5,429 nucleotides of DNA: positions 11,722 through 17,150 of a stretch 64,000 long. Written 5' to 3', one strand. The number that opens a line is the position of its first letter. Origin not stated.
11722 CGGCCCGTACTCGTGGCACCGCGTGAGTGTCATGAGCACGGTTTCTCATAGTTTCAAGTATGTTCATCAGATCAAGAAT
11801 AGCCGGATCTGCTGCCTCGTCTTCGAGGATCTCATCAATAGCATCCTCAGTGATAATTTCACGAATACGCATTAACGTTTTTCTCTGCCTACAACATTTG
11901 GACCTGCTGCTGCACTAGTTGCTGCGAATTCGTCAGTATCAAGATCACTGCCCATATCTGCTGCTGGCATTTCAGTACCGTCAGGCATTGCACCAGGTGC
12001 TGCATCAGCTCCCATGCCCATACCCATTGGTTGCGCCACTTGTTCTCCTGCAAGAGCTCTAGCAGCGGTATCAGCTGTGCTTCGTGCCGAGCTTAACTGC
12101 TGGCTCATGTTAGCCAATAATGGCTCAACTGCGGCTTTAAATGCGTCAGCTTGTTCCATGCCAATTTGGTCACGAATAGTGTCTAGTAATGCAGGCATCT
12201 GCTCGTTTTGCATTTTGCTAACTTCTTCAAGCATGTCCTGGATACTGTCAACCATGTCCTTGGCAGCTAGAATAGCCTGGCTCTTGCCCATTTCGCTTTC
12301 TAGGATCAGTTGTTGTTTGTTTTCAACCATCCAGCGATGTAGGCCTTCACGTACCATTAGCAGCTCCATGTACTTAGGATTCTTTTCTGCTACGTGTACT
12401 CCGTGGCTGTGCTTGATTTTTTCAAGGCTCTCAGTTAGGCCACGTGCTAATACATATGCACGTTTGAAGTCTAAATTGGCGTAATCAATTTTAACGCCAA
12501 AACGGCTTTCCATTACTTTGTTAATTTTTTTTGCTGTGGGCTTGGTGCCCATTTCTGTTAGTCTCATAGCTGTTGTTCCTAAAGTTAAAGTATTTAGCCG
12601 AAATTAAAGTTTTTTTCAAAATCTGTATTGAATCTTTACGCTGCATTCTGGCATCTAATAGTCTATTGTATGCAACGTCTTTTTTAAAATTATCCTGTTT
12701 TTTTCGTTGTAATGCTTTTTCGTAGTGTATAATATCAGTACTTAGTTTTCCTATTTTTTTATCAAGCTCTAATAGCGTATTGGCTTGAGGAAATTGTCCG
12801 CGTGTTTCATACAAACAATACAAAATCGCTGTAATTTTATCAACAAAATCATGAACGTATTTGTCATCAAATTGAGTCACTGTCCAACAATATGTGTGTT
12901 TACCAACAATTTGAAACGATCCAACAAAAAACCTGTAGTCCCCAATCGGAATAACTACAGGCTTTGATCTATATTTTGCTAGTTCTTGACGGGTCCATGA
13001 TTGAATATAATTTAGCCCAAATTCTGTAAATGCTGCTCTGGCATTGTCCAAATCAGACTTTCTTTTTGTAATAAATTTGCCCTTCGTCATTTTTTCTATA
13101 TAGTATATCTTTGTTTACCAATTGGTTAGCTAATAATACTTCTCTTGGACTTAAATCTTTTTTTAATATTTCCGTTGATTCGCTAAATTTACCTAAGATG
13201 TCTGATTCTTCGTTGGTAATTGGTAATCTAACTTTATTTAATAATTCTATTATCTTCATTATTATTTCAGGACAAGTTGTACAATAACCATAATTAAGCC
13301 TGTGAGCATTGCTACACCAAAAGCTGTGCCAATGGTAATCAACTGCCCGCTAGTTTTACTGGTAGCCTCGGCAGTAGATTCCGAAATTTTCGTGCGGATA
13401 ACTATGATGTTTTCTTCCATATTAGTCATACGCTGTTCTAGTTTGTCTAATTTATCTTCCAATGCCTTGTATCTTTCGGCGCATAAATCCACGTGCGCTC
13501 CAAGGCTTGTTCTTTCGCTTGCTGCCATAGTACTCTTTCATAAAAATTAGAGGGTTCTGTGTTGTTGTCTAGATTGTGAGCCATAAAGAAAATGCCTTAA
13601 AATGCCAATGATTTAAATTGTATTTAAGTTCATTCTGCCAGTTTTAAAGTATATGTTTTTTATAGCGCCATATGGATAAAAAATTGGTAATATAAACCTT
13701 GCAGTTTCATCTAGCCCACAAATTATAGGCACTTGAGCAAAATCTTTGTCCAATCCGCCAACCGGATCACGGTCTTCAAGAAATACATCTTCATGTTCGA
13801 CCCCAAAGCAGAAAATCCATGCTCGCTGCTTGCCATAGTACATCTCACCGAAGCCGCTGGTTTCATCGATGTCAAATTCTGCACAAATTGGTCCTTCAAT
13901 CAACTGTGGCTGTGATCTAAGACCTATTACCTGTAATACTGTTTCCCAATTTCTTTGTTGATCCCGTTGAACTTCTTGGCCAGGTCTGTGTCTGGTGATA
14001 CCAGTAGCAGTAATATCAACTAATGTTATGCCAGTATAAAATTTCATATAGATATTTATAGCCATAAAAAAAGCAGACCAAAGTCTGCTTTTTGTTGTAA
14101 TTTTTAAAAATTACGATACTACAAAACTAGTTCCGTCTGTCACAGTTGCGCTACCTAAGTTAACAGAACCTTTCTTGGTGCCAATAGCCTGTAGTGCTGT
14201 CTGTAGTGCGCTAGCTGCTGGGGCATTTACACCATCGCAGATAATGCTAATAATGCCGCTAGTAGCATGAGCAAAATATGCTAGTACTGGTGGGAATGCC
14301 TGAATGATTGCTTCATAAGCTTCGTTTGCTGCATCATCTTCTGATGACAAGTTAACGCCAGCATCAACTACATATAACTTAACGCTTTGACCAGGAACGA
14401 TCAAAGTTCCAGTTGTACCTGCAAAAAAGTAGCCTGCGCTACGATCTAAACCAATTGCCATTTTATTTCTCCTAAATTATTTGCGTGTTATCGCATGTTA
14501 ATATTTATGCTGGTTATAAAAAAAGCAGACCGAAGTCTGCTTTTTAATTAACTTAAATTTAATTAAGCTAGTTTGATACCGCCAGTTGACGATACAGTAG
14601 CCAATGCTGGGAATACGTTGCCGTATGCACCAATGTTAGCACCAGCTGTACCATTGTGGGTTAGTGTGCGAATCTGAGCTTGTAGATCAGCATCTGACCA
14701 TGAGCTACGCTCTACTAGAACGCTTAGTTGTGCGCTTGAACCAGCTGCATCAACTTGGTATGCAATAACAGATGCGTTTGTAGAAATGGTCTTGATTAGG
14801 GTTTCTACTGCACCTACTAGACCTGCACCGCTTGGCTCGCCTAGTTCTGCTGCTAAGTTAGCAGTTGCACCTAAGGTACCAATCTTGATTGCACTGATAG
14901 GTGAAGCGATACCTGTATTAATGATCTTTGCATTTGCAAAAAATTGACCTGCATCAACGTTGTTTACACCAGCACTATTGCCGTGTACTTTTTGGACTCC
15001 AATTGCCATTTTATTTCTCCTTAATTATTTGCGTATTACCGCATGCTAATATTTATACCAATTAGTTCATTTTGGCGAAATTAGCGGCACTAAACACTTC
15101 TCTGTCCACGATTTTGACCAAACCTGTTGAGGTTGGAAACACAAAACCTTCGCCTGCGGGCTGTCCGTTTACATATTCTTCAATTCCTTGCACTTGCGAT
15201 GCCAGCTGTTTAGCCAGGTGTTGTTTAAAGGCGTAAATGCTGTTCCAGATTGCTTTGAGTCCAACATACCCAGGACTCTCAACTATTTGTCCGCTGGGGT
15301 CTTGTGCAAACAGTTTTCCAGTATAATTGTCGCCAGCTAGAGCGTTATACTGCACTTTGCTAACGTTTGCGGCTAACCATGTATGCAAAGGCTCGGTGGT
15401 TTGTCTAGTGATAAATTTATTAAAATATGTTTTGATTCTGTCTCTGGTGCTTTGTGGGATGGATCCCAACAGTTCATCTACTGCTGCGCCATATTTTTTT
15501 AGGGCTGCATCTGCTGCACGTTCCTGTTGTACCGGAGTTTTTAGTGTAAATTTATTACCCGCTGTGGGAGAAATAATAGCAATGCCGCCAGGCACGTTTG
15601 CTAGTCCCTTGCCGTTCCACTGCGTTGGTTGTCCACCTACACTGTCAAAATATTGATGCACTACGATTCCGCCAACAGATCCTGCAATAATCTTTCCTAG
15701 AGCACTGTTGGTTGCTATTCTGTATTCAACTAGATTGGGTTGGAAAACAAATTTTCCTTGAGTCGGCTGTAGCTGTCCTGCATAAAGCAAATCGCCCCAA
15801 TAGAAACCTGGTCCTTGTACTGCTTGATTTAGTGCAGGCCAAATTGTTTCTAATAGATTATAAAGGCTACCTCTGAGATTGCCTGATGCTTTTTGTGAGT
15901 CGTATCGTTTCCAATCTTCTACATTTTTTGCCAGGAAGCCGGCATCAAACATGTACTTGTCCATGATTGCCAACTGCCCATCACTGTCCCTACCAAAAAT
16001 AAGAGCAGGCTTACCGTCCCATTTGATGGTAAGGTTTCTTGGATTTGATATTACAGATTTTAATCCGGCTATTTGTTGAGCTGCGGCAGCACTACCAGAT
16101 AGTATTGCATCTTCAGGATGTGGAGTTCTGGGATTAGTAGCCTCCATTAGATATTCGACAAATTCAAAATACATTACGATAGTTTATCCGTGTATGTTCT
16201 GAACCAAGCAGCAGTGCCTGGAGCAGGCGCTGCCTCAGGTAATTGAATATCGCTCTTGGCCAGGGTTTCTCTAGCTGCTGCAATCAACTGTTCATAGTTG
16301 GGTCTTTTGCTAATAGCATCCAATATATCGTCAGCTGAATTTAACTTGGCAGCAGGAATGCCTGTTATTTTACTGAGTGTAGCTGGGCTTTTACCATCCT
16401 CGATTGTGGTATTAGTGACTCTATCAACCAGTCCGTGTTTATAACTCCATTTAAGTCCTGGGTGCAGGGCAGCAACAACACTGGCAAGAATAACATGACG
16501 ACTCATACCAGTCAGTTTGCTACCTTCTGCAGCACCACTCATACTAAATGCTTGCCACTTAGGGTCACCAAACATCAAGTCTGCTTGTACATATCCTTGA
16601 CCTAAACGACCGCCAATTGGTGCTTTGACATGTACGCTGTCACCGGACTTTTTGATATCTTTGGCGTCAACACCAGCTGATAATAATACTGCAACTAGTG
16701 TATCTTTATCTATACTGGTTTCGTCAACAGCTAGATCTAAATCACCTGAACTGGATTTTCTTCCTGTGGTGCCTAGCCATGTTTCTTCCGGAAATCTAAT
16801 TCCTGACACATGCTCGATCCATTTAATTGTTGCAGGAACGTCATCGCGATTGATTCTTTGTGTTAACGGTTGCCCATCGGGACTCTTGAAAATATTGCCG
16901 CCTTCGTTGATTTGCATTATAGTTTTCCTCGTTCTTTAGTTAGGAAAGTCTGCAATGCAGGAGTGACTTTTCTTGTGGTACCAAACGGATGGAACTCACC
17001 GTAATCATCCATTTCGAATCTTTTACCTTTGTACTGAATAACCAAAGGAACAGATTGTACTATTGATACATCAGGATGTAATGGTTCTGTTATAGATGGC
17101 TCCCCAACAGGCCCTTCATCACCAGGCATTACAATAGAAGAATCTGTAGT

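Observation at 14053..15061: Duplicated late promoter-leader-terminator cassettes driving two highly diverged low-complexity small proteins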

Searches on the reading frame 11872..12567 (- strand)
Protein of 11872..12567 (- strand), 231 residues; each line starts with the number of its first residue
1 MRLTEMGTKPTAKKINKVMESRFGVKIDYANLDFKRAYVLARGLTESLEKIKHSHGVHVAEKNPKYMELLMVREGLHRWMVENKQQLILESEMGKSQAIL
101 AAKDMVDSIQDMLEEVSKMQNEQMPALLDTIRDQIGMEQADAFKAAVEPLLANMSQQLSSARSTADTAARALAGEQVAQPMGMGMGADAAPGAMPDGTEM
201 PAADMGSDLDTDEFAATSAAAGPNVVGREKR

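Call 43: search_protein_families(library=phrogs, proteins=[window:11872-12567:-], max_evalue=0.01)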
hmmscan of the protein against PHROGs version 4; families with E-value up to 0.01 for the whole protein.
window:11872-12567:- (231 aa): 1 family
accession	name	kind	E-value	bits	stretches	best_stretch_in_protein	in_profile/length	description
phrog_14154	-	head and packaging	3.2e-10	40.1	1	86-188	35-135/771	virion structural protein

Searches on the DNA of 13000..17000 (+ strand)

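Call 6: search_dna_similar(query=window:13000-17000:+, collection=phages, mode=near, max_rows=20)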
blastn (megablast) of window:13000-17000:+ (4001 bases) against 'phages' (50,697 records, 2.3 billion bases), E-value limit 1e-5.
No match.

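Call 97: search_rna_families(source=window, start=13400, end=15400, threshold=evalue, max_evalue=1)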
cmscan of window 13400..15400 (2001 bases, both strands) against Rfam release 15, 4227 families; matches with E-value up to 1: 7.
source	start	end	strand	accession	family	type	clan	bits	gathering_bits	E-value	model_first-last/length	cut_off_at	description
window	14475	14552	+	RF02064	STnc370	Gene; sRNA;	-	40.4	54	0.0011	1-71/71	no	Enterobacterial sRNA STnc370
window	14029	14101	+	RF02064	STnc370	Gene; sRNA;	-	29.6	54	0.21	1-71/71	no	Enterobacterial sRNA STnc370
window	14516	14588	+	RF02900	AaHKsRNA82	Gene; sRNA;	-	26.2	51.4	0.3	1-81/81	no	Aggregatibacter sRNA 82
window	14066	14122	-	RF02057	STnc40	Gene; sRNA;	-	24.8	45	0.19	1-70/70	no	Salmonella enterica sRNA STnc40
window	14042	14102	+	RF02059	STnc50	Gene; sRNA;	-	24.8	55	0.26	1-84/84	no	Salmonella enterica sRNA STnc40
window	14424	14506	+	RF02701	PsrR1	Gene; sRNA;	-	23.6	42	0.14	1-79/79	no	Photosynthesis regulatory RNA1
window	14059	14107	-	RF02066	STnc320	Gene; sRNA;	-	22.5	50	0.28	1-55/55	no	Salmonella enterica sRNA STnc320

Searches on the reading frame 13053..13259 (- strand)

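Call 43: search_protein_families(library=phrogs, proteins=[window:13053-13259:-], max_evalue=0.01)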
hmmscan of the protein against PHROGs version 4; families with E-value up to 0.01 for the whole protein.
window:13053-13259:- (68 aa): 1 family
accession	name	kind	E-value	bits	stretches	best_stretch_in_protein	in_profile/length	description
phrog_16215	-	head and packaging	0.0061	17.6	1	14-66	14-67/73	virion structural protein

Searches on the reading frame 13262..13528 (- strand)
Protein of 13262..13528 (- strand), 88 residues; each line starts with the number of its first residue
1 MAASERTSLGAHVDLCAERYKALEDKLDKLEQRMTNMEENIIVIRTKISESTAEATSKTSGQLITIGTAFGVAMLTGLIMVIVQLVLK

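Call 43: search_protein_families(library=phrogs, proteins=[window:13262-13528:-], max_evalue=0.01)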
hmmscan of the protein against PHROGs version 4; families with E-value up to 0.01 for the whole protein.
window:13262-13528:- (88 aa): 2 families
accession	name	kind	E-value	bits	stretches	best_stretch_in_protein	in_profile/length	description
phrog_1103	-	unknown function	0.00033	21.7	1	14-74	15-73/80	-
phrog_24679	-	unknown function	0.0064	17.9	0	8-36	29-57/76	-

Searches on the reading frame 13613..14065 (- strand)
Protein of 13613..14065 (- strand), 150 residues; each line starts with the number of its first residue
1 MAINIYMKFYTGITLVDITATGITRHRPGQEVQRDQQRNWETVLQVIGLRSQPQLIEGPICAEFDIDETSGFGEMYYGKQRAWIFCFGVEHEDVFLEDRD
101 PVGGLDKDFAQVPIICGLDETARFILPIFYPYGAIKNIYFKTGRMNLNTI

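Call 7: search_protein_families(library=pfam, proteins=[window:13613-14065:-], max_evalue=1)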
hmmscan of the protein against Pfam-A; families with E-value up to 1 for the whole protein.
window:13613-14065:- (150 aa): 0 families

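Call 8: search_protein_families(library=phrogs, proteins=[window:13613-14065:-], max_evalue=1)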
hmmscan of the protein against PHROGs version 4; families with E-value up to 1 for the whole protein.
window:13613-14065:- (150 aa): 0 families

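Call 43: search_protein_families(library=phrogs, proteins=[window:13613-14047:-], max_evalue=0.01)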
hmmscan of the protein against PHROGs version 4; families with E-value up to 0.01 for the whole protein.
window:13613-14047:- (144 aa): 0 families

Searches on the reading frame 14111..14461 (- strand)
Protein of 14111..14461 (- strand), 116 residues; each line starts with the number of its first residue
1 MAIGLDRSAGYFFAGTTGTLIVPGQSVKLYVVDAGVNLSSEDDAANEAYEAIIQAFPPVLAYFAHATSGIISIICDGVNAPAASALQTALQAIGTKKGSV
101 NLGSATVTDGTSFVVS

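Call 7: search_protein_families(library=pfam, proteins=[window:14111-14461:-], max_evalue=1)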
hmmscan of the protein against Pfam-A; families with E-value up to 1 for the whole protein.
window:14111-14461:- (116 aa): 0 families

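Call 8: search_protein_families(library=phrogs, proteins=[window:14111-14461:-], max_evalue=1)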
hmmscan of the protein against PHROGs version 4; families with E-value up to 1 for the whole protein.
window:14111-14461:- (116 aa): 2 families
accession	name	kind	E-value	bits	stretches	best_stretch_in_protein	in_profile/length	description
phrog_32333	-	unknown function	0.14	13.6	0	33-54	22-43/77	-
phrog_4709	-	unknown function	0.41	11.7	1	32-56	49-73/74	-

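Call 17: find_homologous_proteins(query=window:14114-14461:-)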
Query window:14114-14461:- (116 aa): 95 proteins with E <= 0.001 among 121 candidates.
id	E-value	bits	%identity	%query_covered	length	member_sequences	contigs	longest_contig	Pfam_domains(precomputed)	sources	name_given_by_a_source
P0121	5.0e-64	231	97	100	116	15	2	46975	-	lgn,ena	-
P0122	1.2e-63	230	95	100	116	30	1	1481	-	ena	-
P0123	1.1e-60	220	93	100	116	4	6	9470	-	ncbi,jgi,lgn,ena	jgi:hypothetical protein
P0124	7.2e-60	218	91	100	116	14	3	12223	-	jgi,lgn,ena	jgi:hypothetical protein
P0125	3.6e-59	215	89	100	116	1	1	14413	-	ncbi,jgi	jgi:hypothetical protein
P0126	3.7e-59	215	90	100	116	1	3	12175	-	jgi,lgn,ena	jgi:hypothetical protein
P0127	3.1e-58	212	87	100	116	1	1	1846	-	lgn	-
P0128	5.5e-58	211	86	100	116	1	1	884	-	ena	-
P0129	7.8e-58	211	87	100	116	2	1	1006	-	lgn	-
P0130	1.6e-57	210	87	100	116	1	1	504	-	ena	-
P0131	1.9e-57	210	87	100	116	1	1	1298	-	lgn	-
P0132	7.7e-57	208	85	100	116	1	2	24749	-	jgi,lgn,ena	-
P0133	1.4e-56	207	88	100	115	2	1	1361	-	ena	-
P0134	4.0e-56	205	87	100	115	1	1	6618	-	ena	-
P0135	6.5e-56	205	84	100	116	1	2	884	-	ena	-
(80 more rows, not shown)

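Call 20: search_dna_similar(query=window:14114-14461:-, collection=phages, mode=protein, max_evalue=0.001, max_rows=30)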
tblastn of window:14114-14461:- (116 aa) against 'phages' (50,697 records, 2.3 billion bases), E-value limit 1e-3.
No match.

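Call 29: search_solved_structures(query=A1, max_evalue=10)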
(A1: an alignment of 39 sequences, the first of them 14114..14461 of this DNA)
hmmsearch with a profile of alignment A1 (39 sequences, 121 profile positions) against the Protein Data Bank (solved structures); distinct sequences matched with E-value up to 10: 4.
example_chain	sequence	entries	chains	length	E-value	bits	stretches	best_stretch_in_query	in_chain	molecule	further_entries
3dqq_A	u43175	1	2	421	0.36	13.9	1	4-96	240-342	Putative tRNA synthase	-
3p5m_A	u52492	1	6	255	0.46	13.6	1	43-99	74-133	Enoyl-CoA hydratase/isomerase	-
2zoo_A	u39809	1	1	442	0.61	13.2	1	1-57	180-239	Probable nitrite reductase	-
2crq_A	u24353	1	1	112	1.9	11.6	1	42-71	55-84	mitochondrial translational initiation factor 3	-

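Call 41: predict_structure(alignment_id=A1)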
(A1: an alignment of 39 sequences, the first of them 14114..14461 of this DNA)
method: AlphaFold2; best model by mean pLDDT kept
length: 116 residues; sequences in the alignment: 39
mean_pLDDT: 60.4   pTM: 0.45
mean pLDDT of the five models: 60.4, 60.4, 60.0, 58.1, 57.5
residues with pLDDT >= 90: 0; 70-90: 17; 50-70: 77; < 50: 22
segments of 3 or more residues with pLDDT < 50: 1-21
pLDDT, mean of each block of 10 residues (from residue 1): 38 43 60 66 65 67 66 67 69 58 67 57
secondary structure, 60 per line:
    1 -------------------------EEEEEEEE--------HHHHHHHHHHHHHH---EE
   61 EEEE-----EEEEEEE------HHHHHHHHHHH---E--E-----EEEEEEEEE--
elements in order: E26-33 H42-55 E59-64 E70-76 H83-93 E106-114
